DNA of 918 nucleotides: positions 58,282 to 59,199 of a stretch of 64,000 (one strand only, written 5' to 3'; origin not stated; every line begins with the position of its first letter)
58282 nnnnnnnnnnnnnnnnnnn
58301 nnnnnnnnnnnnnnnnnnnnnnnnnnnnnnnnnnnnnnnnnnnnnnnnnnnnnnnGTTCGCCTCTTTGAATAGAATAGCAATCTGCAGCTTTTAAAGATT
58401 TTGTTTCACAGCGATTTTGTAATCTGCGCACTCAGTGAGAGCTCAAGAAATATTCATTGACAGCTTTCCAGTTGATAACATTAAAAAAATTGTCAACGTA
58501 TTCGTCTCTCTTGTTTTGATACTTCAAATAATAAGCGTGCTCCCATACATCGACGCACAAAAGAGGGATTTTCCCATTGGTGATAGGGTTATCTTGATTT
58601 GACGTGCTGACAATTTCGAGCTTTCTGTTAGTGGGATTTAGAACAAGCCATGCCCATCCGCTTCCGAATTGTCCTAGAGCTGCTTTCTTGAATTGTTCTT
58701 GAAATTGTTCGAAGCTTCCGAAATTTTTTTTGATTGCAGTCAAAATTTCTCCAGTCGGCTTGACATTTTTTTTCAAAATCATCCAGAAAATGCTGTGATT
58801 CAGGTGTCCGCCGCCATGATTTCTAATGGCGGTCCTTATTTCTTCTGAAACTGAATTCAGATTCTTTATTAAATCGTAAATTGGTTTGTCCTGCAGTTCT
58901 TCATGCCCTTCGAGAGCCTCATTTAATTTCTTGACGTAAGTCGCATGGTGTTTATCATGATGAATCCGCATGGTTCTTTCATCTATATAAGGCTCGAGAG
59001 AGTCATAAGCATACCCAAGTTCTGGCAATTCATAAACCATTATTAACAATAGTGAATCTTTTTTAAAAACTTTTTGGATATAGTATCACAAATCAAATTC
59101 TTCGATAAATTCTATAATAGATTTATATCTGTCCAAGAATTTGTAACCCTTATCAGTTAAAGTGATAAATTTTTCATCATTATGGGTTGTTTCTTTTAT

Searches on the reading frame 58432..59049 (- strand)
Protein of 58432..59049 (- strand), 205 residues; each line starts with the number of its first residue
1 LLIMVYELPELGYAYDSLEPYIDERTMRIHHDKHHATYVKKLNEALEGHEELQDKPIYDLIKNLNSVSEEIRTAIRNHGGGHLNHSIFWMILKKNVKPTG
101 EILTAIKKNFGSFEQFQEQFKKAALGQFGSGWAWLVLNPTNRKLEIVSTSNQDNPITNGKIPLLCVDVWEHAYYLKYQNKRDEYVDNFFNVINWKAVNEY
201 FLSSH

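Call 57: search_protein_families(library=pfam, proteins=[window:58432-59049:-], max_evalue=0.001)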
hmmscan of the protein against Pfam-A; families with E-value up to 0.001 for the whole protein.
window:58432-59049:- (205 aa): 2 families
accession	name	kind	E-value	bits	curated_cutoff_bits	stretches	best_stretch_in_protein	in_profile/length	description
PF02777.23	Sod_Fe_C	-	2.9e-45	152.9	20.9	1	98-199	1-101/102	Iron/manganese superoxide dismutases, C-terminal domain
PF00081.27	Sod_Fe_N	-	9.3e-29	100.2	27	1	6-92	2-81/82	Iron/manganese superoxide dismutases, alpha-hairpin domain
